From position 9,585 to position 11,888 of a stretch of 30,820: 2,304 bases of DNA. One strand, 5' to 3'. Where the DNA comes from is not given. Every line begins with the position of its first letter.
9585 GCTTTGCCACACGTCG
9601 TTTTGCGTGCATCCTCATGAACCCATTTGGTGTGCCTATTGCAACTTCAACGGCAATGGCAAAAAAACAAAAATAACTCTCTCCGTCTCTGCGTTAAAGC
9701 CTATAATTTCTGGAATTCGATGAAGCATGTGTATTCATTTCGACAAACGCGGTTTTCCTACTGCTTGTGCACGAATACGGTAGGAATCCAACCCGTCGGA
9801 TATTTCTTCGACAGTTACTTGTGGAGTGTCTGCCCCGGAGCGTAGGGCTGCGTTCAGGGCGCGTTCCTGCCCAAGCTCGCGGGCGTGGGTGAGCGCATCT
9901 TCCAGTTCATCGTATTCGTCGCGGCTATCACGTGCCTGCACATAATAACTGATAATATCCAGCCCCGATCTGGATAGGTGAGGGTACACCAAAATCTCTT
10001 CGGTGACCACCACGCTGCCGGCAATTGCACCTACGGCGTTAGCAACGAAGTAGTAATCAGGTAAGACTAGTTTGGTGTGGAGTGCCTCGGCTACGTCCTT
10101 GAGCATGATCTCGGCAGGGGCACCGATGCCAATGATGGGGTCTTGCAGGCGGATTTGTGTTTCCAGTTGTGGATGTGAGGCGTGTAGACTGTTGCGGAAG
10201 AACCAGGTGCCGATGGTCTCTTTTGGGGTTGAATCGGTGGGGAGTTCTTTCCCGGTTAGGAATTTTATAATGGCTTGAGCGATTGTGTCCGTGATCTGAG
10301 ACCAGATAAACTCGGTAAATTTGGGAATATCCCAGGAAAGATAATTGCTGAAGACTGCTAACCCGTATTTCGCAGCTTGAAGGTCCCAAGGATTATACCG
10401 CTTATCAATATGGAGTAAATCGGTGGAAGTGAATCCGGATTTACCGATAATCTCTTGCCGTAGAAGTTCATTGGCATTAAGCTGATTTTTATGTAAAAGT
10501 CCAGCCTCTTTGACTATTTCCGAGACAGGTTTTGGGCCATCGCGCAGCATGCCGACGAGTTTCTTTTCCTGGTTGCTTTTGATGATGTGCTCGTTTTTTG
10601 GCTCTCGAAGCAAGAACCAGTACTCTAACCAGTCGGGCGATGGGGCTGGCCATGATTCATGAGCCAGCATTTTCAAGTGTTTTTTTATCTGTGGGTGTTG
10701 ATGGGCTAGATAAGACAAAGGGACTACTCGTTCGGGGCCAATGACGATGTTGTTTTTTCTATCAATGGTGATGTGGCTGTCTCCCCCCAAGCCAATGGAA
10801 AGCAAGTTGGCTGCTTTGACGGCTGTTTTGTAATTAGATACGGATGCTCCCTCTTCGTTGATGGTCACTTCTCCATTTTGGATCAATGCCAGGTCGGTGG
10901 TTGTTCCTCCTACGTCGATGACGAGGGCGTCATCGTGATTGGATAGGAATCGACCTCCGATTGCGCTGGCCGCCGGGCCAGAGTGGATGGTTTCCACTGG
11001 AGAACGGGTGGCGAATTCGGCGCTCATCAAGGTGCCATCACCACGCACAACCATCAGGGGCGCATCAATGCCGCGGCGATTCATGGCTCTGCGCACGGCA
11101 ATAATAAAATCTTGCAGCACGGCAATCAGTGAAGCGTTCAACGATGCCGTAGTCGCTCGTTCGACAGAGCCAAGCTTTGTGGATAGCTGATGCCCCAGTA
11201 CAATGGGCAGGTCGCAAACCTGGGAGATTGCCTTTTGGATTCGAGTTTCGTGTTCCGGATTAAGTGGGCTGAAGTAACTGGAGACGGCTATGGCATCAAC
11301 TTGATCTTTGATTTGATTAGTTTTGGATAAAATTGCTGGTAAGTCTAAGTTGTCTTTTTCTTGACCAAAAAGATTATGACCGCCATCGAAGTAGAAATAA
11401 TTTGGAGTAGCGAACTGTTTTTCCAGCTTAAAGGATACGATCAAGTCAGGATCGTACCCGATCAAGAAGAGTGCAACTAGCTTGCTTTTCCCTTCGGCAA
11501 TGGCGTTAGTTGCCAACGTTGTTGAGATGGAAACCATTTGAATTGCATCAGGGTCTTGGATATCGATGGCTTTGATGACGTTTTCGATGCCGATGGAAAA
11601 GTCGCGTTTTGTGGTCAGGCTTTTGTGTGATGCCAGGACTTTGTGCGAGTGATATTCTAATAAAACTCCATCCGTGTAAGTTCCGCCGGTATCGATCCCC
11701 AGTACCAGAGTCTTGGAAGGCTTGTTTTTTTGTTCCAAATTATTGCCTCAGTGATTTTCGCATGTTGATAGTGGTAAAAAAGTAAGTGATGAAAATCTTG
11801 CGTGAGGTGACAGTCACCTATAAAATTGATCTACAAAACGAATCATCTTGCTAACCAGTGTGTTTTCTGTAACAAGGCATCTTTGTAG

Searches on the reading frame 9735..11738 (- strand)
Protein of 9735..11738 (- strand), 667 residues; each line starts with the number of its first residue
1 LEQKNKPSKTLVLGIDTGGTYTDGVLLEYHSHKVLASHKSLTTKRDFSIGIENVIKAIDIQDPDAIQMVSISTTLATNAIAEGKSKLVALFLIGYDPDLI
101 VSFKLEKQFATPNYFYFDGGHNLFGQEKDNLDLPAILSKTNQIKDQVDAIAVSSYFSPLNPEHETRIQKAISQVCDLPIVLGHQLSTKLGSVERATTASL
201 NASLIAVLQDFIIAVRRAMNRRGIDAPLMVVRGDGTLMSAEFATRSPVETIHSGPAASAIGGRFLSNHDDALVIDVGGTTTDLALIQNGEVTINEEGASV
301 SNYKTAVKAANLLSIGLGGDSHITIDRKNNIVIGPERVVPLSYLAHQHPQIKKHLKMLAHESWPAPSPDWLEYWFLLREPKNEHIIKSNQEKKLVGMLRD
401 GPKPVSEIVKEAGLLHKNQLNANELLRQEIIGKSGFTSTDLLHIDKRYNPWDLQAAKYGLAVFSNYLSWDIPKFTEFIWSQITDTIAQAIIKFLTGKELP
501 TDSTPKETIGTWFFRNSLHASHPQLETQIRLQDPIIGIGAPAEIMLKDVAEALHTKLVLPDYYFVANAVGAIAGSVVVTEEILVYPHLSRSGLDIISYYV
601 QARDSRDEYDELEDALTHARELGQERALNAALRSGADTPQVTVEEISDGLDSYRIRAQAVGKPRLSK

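Call 4: search_protein_families(library=pfam, proteins=[window:9735-11738:-])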
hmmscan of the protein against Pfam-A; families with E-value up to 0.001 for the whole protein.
window:9735-11738:- (667 aa): 3 families
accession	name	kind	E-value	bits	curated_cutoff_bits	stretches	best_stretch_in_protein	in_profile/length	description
PF05378.19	Hydant_A_N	-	3.2e-33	115.4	25.2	1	13-174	2-175/176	Hydantoinase/oxoprolinase N-terminal region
PF01968.24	Hydantoinase_A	-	5.4e-27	95.2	22.9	1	194-336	1-145/291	Hydantoinase/oxoprolinase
PF13941.12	MutL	-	9.9e-08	31.6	27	0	250-295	220-270/450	MutL protein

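Call 6: search_protein_families(library=ncbifam, proteins=[window:9735-11738:-])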
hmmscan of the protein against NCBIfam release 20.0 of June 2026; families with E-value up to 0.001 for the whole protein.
window:9735-11738:- (667 aa): 5 families
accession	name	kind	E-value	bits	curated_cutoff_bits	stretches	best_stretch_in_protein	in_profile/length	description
NF050156.1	CapLactmsAlpCapA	equivalog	1.6e-27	96.1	1000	1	126-336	136-350/689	caprolactamase subunit alpha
NF042975.2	AcphenoCarb_ApcC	equivalog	2.8e-21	75.4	1500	1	147-336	171-367/733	acetophenone carboxylase subunit gamma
NF042960.1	AcphenoCarb_ApcA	equivalog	8.3e-11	40.9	1250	1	12-337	3-334/658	acetophenone carboxylase subunit alpha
NF040745.1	accessory_GlmL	equivalog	1.5e-07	30.6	475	1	13-92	2-78/459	methylaspartate mutase accessory protein GlmL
TIGR00241.1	CoA_E_activ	domain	0.00017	21.2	125.4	0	257-291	80-113/248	acyl-CoA dehydratase activase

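Call 32: find_related_loci(query=window:9735-11738:-, collection=genome_contigs, flank=10000)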
Query window:9735-11738:- (667 aa) in genome_contigs; peptide patterns used: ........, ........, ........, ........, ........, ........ (x = any residue, [..] = any of these).
118 stretches matched a pattern; 33 encode a relative of the query (tblastn E <= 1e-3); 33 distinct loci.
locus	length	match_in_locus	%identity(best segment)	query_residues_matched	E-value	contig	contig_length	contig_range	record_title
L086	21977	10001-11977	69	9-667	0e+0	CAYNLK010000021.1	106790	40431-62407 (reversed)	MAG TPA_asm: uncultured Caldilineaceae bacterium isolate binchicken_co44_236 genome assembly, contig: NODE_339_length_10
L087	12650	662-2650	67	11-665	0e+0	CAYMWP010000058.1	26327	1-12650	MAG TPA_asm: uncultured Anaerolineales bacterium isolate binchicken_co334_151 genome assembly, contig: NODE_3033_length_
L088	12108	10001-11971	67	11-666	0e+0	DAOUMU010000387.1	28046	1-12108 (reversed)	MAG TPA_asm: Anaerolineae bacterium isolate W92_265 k127_901418, whole genome shotgun sequence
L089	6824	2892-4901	65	1-667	0e+0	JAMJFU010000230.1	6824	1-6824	MAG: Anaerolineae bacterium isolate B4-07 NODE_230_length_6824_cov_4.957749, whole genome shotgun sequence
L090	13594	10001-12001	65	5-667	0e+0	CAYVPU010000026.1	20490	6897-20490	MAG TPA_asm: uncultured Anaerolineae bacterium isolate binchicken_co97_394 genome assembly, contig: NODE_10699_length_20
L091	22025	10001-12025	65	1-666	0e+0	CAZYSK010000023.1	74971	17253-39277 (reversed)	MAG TPA_asm: uncultured Anaerolineales bacterium isolate binchicken_co334_204 genome assembly, contig: NODE_466_length_7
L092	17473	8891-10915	65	1-666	0e+0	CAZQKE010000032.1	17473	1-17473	MAG TPA_asm: uncultured Anaerolineaceae bacterium isolate binchicken_co219_462 genome assembly, contig: k141_515625, who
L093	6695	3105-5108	65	5-667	0e+0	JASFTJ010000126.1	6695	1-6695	MAG: Anaerolineae bacterium isolate D1103U20metaG_Bin_347 D1103U20metaG_FD_scaffold_4270_c1, whole genome shotgun sequen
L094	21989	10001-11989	65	4-666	0e+0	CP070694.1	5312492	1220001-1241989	MAG: Desulfobacterales bacterium isolate bin60 chromosome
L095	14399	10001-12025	65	1-667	0e+0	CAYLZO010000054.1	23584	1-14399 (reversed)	MAG TPA_asm: uncultured Anaerolineaceae bacterium isolate SRP141376_co1_201 genome assembly, contig: NODE_4698_length_23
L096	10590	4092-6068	65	11-666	0e+0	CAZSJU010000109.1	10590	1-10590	MAG TPA_asm: uncultured Anaerolineae bacterium isolate binchicken_co8_372 genome assembly, contig: NODE_12027_length_105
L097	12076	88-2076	65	11-667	0e+0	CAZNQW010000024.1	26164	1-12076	MAG TPA_asm: uncultured Anaerolineaceae bacterium isolate binchicken_co43_366 genome assembly, contig: NODE_3067_length_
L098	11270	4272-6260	65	11-667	0e+0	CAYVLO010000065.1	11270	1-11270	MAG TPA_asm: uncultured Anaerolineaceae bacterium isolate SRP241341_co1_181 genome assembly, contig: NODE_6163_length_11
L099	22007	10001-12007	66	10-667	0e+0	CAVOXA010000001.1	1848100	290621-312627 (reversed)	MAG: uncultured Chloroflexia bacterium isolate MFD09964.bin.2.208 genome assembly, contig: contig_11159, whole genome sh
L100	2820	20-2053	63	1-667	0e+0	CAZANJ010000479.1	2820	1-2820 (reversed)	MAG TPA_asm: uncultured Anaerolineales bacterium isolate binchicken_co8_337 genome assembly, contig: NODE_73480_length_2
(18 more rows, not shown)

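Call 36: search_solved_structures(query=window:9735-11738:-, max_evalue=0.01)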
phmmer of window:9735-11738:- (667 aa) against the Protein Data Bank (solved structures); distinct sequences matched with E-value up to 0.01: 6.
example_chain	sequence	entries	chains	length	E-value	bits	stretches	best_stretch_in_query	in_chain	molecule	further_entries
6yra_A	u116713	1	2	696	1.7e-18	69.3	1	12-336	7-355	5-oxoprolinase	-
5l9w_B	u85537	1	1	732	4.8e-18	67.9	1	134-336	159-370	Acetophenone carboxylase gamma subunit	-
7hk5_A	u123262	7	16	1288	7.2e-15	57.4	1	135-337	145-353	N-methylhydantoinase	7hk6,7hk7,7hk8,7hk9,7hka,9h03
5l9w_b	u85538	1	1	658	1.6e-08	36.4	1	13-337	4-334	Acetophenone carboxylase alpha subunit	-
5svb_B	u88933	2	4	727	7e-08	34.3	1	146-336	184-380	Acetone carboxylase beta subunit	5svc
5m45_B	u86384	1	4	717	4.9e-07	31.5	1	148-336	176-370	Acetone carboxylase beta subunit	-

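Call 45: find_related_loci(query=A2, collection=genome_contigs, flank=10000)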
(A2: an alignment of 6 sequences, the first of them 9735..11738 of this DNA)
Query A2 (667 aa) in genome_contigs; peptide patterns used: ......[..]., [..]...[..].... (x = any residue, [..] = any of these).
599 stretches matched a pattern (row limit reached: there are more); 504 encode a relative of the query (tblastn E <= 1e-3); the best 80 are kept; 80 distinct loci.
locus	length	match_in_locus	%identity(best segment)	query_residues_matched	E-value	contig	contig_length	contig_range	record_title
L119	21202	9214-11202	77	4-667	0e+0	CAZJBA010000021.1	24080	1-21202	MAG TPA_asm: uncultured Anaerolineales bacterium isolate SRP141376_co2_247 genome assembly, contig: NODE_4403_length_240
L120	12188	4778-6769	74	4-667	0e+0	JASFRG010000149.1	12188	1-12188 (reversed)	MAG: Anaerolineales bacterium isolate D1103M02metaG_Bin_1243 D1103M02metaG_FD_scaffold_1643_c1, whole genome shotgun seq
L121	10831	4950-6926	74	9-667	0e+0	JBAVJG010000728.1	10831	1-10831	MAG: Anaerolineales bacterium isolate MFD01311_ilm_asm_bin16 k127_68412, whole genome shotgun sequence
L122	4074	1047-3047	73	1-667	0e+0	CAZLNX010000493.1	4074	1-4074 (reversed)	MAG TPA_asm: uncultured Anaerolineales bacterium isolate SRP077602_co5_33 genome assembly, contig: NODE_77560_length_407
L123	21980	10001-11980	73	8-667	0e+0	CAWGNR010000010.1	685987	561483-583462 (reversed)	MAG: uncultured Chloroflexia bacterium isolate MFD05684.bin.1.47 genome assembly, contig: contig_27871, whole genome sho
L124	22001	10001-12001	73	1-667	0e+0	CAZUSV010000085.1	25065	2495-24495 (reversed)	MAG TPA_asm: uncultured Anaerolineales bacterium isolate SRP077602_co5_397 genome assembly, contig: NODE_9817_length_250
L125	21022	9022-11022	72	1-667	0e+0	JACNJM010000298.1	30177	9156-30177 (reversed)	MAG: Anaerolineae bacterium isolate NIOZ-UU35 NIOZ-UU_NODE_1665_length_30177_cov_13.6735, whole genome shotgun sequence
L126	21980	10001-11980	72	8-667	0e+0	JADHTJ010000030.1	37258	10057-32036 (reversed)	MAG: Anaerolineales bacterium isolate BS150m-G17 BS-150m-C894, whole genome shotgun sequence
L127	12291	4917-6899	72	4-667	0e+0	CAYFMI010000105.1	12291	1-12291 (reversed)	MAG TPA_asm: uncultured Anaerolineales bacterium isolate ERP019367_co2_135 genome assembly, contig: NODE_3305_length_122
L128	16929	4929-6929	72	1-667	0e+0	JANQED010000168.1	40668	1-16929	MAG: Anaerolineales bacterium isolate PL23a_bin.114 k99_1652533, whole genome shotgun sequence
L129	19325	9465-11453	72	5-667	0e+0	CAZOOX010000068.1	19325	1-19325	MAG TPA_asm: uncultured Anaerolineaceae bacterium isolate binchicken_co65_453 genome assembly, contig: NODE_11623_length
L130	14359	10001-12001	70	1-667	0e+0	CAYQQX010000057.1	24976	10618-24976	MAG TPA_asm: uncultured Anaerolineales bacterium isolate binchicken_co65_18 genome assembly, contig: NODE_8186_length_24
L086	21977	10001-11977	69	9-667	0e+0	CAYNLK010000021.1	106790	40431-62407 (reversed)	MAG TPA_asm: uncultured Caldilineaceae bacterium isolate binchicken_co44_236 genome assembly, contig: NODE_339_length_10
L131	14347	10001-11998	69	1-666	0e+0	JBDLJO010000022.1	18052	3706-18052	MAG: Chloroflexota bacterium isolate MAG099 MAG099_22, whole genome shotgun sequence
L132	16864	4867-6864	69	1-667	0e+0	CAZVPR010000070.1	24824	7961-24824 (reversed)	MAG TPA_asm: uncultured Anaerolineales bacterium isolate SRP077602_co5_498 genome assembly, contig: NODE_9946_length_248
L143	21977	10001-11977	66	3-665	0e+0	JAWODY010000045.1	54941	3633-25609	MAG: Anaerolineales bacterium isolate BLK5-2.bin.74 k191_2342881, whole genome shotgun sequence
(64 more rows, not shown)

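Call 68: search_protein_representatives(protein=window:9735-11738:-)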
Query: 667 residues. Proteins with E-value up to 0.001 (for the whole library): 9014; up to 1e-10: 5030; up to 1e-30: 1090. The best 150 are listed.
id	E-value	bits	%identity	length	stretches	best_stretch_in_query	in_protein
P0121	6.6e-262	886.7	62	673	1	5-666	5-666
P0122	3.8e-168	577.0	45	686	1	5-666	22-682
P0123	3.3e-162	557.4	46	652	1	7-665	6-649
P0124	2.6e-161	554.4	44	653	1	12-664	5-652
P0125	1.2e-147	509.2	48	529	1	140-666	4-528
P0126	1.6e-147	508.8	41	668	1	9-665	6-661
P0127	5.4e-144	497.2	43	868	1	4-585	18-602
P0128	6.1e-140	483.8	41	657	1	13-663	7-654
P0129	9.4e-137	473.3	40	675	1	11-666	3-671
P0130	1.4e-135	469.5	47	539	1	8-512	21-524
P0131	1.5e-133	462.7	40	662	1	13-645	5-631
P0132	2.8e-131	455.2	39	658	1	10-664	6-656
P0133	2.6e-129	448.7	38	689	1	5-665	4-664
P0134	5.8e-129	447.5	39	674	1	10-648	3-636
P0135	8.1e-129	447.1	39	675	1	11-637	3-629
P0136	1.4e-127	443.0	41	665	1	11-665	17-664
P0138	8.0e-125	433.9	38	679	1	10-648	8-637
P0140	8.1e-123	427.2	38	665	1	11-666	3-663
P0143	2.1e-120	419.3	39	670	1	11-640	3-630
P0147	6.7e-117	407.7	36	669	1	10-645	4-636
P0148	1.9e-115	402.9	38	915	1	4-640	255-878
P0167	2.6e-108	379.3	37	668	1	11-645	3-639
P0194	3.6e-103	362.4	34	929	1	8-662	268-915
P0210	1.3e-100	353.9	34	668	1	11-647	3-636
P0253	2.7e-96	339.6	35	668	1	11-642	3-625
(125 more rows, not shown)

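Call 69: list_cluster_members(proteins=[P0122, P0123, P0124, P0126, P0128, P0129, P0131, P0133, P0148, P0194])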
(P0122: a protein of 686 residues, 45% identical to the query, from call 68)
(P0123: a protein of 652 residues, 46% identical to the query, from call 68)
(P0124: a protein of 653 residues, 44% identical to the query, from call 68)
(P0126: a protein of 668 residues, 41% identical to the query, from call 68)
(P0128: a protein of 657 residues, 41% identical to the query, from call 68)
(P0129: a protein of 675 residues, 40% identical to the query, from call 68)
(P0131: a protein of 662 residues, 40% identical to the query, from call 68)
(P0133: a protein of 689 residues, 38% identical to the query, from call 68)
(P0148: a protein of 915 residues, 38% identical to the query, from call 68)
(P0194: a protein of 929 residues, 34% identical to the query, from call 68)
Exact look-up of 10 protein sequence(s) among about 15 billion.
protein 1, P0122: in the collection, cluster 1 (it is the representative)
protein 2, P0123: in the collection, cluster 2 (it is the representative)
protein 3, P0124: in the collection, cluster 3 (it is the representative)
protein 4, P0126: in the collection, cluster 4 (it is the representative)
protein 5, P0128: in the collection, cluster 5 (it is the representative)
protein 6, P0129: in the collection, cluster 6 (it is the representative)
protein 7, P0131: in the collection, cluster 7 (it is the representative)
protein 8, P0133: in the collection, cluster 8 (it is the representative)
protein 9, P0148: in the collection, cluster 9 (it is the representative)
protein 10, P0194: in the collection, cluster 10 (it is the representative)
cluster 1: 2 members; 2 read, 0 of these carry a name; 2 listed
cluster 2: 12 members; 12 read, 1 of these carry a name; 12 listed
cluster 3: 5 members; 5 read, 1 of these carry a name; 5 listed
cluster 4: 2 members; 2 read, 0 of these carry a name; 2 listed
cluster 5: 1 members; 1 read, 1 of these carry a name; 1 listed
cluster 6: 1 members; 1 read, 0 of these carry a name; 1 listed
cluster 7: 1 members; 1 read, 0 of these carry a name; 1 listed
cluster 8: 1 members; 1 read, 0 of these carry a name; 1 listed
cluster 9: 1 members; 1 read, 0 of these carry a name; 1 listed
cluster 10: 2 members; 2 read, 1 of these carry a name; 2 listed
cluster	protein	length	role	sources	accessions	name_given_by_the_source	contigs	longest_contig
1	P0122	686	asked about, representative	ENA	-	-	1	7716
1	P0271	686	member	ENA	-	-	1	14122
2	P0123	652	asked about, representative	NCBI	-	-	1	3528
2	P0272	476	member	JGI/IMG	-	N-methylhydantoinase A/oxoprolinase/acetone carboxylase beta subunit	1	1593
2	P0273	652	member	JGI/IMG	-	-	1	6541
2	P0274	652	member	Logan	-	-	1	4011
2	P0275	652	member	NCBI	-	-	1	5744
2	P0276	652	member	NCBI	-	-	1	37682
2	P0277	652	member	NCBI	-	-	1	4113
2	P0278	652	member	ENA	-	-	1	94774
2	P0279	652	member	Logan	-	-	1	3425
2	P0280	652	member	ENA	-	-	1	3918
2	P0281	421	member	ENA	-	-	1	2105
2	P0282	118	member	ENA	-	-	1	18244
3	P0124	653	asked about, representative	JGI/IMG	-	-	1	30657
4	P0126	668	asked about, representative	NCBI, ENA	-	-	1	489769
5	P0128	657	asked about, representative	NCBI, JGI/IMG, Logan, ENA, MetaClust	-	\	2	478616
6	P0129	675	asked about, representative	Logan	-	-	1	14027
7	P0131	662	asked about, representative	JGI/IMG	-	-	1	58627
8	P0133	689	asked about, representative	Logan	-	-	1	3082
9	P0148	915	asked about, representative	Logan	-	-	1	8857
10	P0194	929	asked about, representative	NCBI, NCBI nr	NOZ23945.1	MAG: DUF1638 domain-containing protein [Planctomycetes bacterium] | DUF1638 domain-containing protein [Planctomycetota bacterium]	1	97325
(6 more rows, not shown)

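Call 70: find_encoding_contigs(protein=P0126, flank=8000, max_places=2)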
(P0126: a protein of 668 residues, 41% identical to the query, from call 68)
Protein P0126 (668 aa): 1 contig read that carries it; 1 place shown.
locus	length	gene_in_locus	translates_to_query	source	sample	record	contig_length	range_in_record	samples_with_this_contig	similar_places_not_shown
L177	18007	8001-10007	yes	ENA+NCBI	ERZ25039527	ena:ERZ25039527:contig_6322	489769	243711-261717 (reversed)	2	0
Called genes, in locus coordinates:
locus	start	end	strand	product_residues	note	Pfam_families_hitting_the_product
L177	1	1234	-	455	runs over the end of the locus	PF26514:DUF8173 (weak)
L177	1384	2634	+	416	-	PF00070:Pyr_redox (faint), PF00890:FAD_binding_2 (faint), PF01494:FAD_binding_3 (weak), PF07992:Pyr_redox_2, PF13450:NAD_binding_8 (weak), PF13738:Pyr_redox_3, PF00743:FMO-like (weak), PF13434:Lys_Orn_oxgnase, +1 more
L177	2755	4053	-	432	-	PF01523:PmbA_TldD_1st, PF19289:PmbA_TldD_3rd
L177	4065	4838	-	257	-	PF19289:PmbA_TldD_3rd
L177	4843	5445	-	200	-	PF01523:PmbA_TldD_1st, PF19290:PmbA_TldD_2nd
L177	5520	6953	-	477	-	-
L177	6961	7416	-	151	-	PF11026:DUF2721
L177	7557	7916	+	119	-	PF04020:Phage_holin_4_2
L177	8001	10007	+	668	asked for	PF05378:Hydant_A_N, PF13941:MutL (faint), PF01968:Hydantoinase_A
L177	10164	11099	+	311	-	PF19300:BPD_transp_1_N, PF00528:BPD_transp_1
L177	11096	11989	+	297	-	PF12911:OppC_N, PF00528:BPD_transp_1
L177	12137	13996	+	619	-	-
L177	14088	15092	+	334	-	PF00005:ABC_tran, PF08352:oligo_HPY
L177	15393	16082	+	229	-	PF00005:ABC_tran, PF08352:oligo_HPY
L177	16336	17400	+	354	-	PF13378:MR_MLE_C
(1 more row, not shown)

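Call 71: find_encoding_contigs(protein=P0128, flank=8000, max_places=2)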
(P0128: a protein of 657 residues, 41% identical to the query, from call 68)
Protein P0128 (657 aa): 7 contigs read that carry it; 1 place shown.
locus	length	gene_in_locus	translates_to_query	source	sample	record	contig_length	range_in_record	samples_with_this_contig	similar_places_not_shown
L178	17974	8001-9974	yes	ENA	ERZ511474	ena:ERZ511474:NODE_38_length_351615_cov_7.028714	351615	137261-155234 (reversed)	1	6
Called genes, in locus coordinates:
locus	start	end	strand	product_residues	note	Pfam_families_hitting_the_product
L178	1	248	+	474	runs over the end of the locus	PF13450:NAD_binding_8, PF01593:Amino_oxidase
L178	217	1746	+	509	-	PF00884:Sulfatase, PF01663:Phosphodiest (faint), PF16347:SGSH_C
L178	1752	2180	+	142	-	PF04978:MST (faint), PF12867:DinB_2 (faint), PF11716:MDMPI_N (faint)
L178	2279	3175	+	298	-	PF03781:FGE-sulfatase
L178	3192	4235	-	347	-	PF01208:URO-D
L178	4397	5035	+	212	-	PF02607:B12-binding_2, PF02310:B12-binding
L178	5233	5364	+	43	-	-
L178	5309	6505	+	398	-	-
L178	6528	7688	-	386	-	PF07690:MFS_1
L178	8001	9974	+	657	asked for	PF05378:Hydant_A_N, PF13941:MutL (faint), PF01968:Hydantoinase_A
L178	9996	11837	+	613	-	PF02838:Glyco_hydro_20b, PF00728:Glyco_hydro_20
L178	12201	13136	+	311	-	PF01869:BcrAD_BadFG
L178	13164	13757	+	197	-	PF27154:ORF11_beta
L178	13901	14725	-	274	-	PF00596:Aldolase_II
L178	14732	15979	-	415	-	PF01261:AP_endonuc_2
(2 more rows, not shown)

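Call 72: find_encoding_contigs(protein=P0194, flank=8000, max_places=1)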
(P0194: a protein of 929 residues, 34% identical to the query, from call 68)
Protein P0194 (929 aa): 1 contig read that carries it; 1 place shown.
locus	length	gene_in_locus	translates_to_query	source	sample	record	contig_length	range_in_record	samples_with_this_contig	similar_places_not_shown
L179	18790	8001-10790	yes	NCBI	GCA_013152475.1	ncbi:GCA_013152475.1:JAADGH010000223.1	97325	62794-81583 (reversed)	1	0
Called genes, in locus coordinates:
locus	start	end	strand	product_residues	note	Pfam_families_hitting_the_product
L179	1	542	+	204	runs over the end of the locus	PF01618:MotA_ExbB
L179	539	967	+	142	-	PF02472:ExbD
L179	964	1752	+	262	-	PF03544:TonB_C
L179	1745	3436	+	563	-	PF13570:Beta-prop_ACSF4 (weak), PF23381:Beta-prop_IFT122_1st (weak), PF23414:Beta-prop_EML_2 (weak), PF25174:Beta-prop_THOC3 (weak)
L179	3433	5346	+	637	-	-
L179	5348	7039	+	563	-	PF00437:T2SSE (faint), PF01078:Mg_chelatase (faint), PF13481:AAA_25 (faint), PF25199:nSTAND_NTPase5 (faint), PF00005:ABC_tran, PF02463:SMC_N, PF13191:AAA_16 (faint), PF00005:ABC_tran, +5 more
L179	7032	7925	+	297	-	PF02361:CbiQ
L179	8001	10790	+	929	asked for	PF07796:DUF1638, PF05378:Hydant_A_N, PF13941:MutL (faint), PF01968:Hydantoinase_A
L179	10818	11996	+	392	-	PF08442:ATP-grasp_2, PF13549:ATP-grasp_5, PF24948:Citrate_synth_N, PF00549:Ligase_CoA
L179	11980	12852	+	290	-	PF02629:CoA_binding, PF13607:Succ_CoA_lig, PF00549:Ligase_CoA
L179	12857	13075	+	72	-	PF12838:Fer4_7 (faint), PF13187:Fer4_9 (faint), PF14697:Fer4_21 (faint), PF13237:Fer4_10 (weak), PF00037:Fer4 (weak), PF12797:Fer4_2 (weak), PF00037:Fer4 (weak), PF12837:Fer4_6 (weak)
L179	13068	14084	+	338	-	PF02776:TPP_enzyme_N (weak), PF01855:POR_N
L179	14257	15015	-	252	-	PF07608:DUF1571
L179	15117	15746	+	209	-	PF01300:Sua5_yciO_yrdC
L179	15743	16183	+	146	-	PF02502:LacAB_rpiB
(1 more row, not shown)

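Call 73: find_encoding_contigs(protein=P0124, flank=9000, max_places=2)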
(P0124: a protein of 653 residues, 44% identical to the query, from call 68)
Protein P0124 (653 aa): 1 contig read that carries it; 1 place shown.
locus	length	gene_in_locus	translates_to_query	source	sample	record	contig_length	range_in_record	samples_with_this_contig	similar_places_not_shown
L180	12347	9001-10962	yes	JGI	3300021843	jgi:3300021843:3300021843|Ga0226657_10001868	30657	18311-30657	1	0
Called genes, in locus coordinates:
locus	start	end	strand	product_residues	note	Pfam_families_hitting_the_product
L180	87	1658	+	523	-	PF00005:ABC_tran, PF13304:AAA_21 (faint), PF00005:ABC_tran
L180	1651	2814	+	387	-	PF02653:BPD_transp_2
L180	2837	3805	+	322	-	PF02653:BPD_transp_2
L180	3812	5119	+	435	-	PF00291:PALP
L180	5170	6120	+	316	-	PF00535:Glycos_transf_2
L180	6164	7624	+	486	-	PF00291:PALP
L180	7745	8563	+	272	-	PF00561:Abhydrolase_1, PF12146:Hydrolase_4, PF12697:Abhydrolase_6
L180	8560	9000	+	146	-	-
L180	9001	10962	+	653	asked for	PF01869:BcrAD_BadFG (faint), PF05378:Hydant_A_N, PF13941:MutL (faint), PF01968:Hydantoinase_A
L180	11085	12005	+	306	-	PF16881:LIAS_N, PF04055:Radical_SAM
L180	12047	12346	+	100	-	?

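Call 74: find_encoding_contigs(protein=P0278, flank=9000, max_places=1)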
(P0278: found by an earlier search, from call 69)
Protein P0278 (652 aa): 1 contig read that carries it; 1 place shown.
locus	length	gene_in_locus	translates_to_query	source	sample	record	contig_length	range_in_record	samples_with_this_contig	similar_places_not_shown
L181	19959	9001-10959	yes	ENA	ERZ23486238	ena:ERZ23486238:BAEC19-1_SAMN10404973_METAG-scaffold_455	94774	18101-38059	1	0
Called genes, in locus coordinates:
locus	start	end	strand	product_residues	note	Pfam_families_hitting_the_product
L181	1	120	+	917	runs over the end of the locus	PF10131:PTPS_related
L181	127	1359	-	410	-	PF01041:DegT_DnrJ_EryC1, PF00155:Aminotran_1_2 (weak), PF01212:Beta_elim_lyase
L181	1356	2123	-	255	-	PF00535:Glycos_transf_2, PF13641:Glyco_tranf_2_3 (weak)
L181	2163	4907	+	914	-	PF10131:PTPS_related, PF13231:PMT_2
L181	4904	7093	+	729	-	PF19830:DUF6311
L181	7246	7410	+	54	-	PF00301:Rubredoxin, PF21349:RUBY_RBDX (faint)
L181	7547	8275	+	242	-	PF02634:FdhD-NarQ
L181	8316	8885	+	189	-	PF02525:Flavodoxin_2, PF03358:FMN_red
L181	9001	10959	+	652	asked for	PF05378:Hydant_A_N, PF13941:MutL (weak), PF01968:Hydantoinase_A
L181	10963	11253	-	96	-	PF02597:ThiS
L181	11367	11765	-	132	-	-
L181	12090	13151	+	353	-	-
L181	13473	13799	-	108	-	-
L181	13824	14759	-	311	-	PF08450:SGL (faint), PF25021:TEN_NHL (faint), PF01436:NHL (weak)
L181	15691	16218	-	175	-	-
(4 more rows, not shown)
